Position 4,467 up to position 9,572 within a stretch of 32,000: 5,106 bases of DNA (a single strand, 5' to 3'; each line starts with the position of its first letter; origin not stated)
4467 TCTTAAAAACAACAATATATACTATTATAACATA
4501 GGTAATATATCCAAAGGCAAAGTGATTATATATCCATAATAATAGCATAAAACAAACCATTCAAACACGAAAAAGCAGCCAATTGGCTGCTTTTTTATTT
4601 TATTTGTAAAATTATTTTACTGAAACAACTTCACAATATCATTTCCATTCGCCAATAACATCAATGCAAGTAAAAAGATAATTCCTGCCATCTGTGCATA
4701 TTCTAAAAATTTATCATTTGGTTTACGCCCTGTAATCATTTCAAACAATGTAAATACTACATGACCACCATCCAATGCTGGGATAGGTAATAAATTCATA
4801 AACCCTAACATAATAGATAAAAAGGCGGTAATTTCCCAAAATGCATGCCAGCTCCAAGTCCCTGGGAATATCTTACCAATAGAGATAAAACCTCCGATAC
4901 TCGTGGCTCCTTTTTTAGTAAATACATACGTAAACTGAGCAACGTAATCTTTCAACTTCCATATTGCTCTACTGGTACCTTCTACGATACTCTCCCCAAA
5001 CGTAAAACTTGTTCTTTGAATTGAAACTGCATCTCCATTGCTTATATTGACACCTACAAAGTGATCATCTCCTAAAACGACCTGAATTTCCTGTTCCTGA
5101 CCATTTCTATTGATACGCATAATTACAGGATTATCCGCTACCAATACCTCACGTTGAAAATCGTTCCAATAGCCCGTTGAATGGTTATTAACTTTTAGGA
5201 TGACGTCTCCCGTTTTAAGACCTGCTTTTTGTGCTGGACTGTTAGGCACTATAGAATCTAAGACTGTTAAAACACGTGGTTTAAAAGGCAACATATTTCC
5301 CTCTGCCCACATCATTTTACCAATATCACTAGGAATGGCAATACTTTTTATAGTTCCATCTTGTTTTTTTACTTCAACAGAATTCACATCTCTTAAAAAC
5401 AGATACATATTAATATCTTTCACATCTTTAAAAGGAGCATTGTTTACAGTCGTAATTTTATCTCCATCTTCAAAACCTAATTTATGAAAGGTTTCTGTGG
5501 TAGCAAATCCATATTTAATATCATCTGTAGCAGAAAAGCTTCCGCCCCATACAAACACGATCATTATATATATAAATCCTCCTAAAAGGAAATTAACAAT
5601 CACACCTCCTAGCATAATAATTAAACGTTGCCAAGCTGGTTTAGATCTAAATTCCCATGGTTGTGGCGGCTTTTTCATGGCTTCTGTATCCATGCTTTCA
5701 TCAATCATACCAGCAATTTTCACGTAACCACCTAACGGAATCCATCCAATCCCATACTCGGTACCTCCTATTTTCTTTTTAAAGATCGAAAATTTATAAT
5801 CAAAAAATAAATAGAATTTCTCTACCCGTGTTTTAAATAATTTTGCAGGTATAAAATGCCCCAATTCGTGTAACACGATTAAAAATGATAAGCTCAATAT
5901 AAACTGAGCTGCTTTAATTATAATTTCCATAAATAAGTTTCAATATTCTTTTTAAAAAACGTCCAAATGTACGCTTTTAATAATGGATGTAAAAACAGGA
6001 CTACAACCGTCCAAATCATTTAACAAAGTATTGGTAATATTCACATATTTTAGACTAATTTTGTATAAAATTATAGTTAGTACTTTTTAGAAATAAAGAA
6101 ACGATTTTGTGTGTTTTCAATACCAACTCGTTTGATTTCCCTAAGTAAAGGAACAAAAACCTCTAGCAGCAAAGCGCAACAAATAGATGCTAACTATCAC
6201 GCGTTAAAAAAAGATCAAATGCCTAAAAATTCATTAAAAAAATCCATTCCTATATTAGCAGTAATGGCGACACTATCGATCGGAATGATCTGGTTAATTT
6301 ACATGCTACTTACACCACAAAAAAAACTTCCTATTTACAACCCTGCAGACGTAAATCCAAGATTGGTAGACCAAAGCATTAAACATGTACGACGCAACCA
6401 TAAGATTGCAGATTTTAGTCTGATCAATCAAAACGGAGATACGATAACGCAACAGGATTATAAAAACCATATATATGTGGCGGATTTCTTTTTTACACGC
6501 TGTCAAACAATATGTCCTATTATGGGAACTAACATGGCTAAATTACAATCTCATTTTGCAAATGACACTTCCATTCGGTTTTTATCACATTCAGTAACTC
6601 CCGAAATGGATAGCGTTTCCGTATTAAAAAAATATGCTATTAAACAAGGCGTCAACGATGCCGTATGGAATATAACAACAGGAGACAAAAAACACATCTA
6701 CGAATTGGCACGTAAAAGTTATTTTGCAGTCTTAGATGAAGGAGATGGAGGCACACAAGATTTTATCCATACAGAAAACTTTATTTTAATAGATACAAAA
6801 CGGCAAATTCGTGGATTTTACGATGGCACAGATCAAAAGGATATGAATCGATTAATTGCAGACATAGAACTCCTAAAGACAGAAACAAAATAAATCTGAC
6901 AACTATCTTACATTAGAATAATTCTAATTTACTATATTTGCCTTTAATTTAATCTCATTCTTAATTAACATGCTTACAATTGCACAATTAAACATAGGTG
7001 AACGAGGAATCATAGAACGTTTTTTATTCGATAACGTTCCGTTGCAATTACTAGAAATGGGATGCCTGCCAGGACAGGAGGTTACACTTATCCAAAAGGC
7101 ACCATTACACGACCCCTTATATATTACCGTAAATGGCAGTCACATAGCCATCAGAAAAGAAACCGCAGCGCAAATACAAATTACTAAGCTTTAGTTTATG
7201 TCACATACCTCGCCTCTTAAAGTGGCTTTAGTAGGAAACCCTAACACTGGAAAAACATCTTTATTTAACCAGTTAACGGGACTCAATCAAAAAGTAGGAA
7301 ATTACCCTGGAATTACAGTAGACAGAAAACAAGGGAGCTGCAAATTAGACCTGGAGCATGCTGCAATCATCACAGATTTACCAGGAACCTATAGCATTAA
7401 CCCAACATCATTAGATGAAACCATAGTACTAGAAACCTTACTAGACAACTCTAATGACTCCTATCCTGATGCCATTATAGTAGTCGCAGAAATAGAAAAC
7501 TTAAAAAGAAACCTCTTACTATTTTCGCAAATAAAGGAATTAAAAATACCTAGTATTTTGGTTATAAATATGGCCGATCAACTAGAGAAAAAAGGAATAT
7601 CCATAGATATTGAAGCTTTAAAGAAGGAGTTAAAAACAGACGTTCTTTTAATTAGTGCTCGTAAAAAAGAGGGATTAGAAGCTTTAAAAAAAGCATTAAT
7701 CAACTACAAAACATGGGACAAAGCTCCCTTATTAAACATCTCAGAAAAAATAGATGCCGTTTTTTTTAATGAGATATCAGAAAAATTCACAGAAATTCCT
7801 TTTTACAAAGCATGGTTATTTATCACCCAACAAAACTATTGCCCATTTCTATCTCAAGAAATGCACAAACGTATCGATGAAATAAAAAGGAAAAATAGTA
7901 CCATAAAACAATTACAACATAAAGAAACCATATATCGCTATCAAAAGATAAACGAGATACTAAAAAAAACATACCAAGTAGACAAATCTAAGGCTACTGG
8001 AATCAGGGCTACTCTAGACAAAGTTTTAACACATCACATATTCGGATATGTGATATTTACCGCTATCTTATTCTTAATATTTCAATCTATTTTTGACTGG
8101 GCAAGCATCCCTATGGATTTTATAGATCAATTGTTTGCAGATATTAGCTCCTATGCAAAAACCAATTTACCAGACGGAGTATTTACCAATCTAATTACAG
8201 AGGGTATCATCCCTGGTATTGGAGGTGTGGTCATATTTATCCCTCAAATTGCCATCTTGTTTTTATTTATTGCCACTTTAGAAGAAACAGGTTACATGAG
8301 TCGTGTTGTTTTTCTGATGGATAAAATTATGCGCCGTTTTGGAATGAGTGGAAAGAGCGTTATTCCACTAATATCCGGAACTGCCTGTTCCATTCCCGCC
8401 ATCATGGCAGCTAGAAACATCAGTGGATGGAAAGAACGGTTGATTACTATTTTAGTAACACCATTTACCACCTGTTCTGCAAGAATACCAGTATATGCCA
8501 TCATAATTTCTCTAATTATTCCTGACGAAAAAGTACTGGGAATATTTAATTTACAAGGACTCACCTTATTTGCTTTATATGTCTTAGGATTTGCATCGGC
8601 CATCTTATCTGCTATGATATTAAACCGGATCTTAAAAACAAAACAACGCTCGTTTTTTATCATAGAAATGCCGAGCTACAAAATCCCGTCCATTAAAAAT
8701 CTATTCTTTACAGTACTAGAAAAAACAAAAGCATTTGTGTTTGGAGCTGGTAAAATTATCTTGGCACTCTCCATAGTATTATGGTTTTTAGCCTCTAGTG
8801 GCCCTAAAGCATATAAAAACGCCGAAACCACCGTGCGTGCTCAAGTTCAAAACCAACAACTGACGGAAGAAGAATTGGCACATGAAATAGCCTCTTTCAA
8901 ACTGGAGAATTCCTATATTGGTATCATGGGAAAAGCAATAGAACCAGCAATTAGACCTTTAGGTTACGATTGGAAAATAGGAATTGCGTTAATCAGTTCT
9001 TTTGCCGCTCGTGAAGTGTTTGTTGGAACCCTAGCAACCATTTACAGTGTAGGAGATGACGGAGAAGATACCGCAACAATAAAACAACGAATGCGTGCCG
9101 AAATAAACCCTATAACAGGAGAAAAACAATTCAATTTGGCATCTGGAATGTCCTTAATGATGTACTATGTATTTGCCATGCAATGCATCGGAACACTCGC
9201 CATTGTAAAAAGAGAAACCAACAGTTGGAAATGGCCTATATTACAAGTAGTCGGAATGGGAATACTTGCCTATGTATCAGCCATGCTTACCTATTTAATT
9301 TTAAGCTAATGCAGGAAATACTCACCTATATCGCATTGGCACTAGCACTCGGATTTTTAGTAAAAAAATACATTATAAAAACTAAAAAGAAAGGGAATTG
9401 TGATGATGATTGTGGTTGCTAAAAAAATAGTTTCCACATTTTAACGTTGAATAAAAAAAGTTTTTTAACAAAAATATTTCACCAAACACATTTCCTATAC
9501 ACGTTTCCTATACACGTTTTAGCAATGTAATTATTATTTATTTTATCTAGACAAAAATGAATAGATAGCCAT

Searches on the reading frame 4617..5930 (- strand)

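Call 15: search_protein_families(library=pfam, proteins=[window:4617-5930:-])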
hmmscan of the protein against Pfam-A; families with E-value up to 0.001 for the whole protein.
window:4617-5930:- (437 aa): 6 families
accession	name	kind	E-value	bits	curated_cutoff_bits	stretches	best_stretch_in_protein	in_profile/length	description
PF02163.28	Peptidase_M50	-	2.7e-53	181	27.2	1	10-423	2-221/221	Peptidase family M50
PF17820.7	PDZ_6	-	3.9e-13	49.4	27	1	226-261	4-39/54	PDZ domain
PF13180.12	PDZ_2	-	8.1e-11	42.5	27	1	223-284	16-78/80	PDZ domain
PF00595.29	PDZ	-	5.4e-09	36.8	23.2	1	224-252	29-57/81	PDZ domain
PF14685.13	PDZ_Tricorn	-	1.7e-05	25.2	25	0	230-280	30-84/88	Tricorn protease PDZ domain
PF21558.3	Pept_S41_N_bact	-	0.00022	21.5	27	0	145-175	12-42/87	Bacteroidetes, Peptidase, S41 family, N-terminal domain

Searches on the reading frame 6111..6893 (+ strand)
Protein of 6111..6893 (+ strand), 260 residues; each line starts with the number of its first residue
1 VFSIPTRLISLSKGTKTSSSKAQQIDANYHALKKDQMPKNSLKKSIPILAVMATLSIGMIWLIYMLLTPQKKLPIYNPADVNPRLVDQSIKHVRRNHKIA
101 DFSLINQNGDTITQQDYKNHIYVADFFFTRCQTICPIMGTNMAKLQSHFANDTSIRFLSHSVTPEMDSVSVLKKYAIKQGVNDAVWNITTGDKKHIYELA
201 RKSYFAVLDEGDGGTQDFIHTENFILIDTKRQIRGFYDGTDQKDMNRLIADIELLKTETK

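Call 15: search_protein_families(library=pfam, proteins=[window:6111-6893:+])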
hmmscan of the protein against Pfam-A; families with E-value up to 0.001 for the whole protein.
window:6111-6893:+ (260 aa): 1 family
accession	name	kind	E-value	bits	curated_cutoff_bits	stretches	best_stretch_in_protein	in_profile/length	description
PF02630.20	SCO1-SenC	-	4.3e-26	91.9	22.8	1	100-232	2-133/134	SCO1/SenC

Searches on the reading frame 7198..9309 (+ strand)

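Call 14: search_protein_families(library=pfam, proteins=[window:7198-9309:+])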
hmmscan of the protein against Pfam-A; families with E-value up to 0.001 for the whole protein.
window:7198-9309:+ (703 aa): 6 families
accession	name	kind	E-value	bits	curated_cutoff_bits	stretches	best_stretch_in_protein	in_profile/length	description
PF02421.24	FeoB_N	-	1.1e-53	181.4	27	1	8-166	2-155/156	Ferrous iron transport protein B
PF07670.19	Gate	-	2e-36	125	29.6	2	345-437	2-101/104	Nucleoside recognition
PF01926.29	MMR_HSR1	-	4.7e-17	62.6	21.9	1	8-124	1-112/113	50S ribosome-binding GTPase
PF07664.17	FeoB_C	-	6.1e-16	58.3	26.6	1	457-509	1-54/54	Ferrous iron transport protein B C terminus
PF13401.12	AAA_22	-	0.00038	21.2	27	0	9-107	8-101/130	AAA domain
PF03193.22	RsgA_GTPase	-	0.00092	19.5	30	0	101-169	36-106/174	RsgA GTPase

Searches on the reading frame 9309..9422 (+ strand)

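Call 84: search_protein_families(library=pfam, proteins=[window:9309-9422:+], max_evalue=0.1)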
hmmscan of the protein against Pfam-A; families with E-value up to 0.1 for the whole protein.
window:9309-9422:+ (37 aa): 1 family
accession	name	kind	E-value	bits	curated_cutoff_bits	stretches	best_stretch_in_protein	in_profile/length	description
PF12669.12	FeoB_associated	-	1.1e-05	26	27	1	3-37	2-36/44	FeoB-associated Cys-rich membrane protein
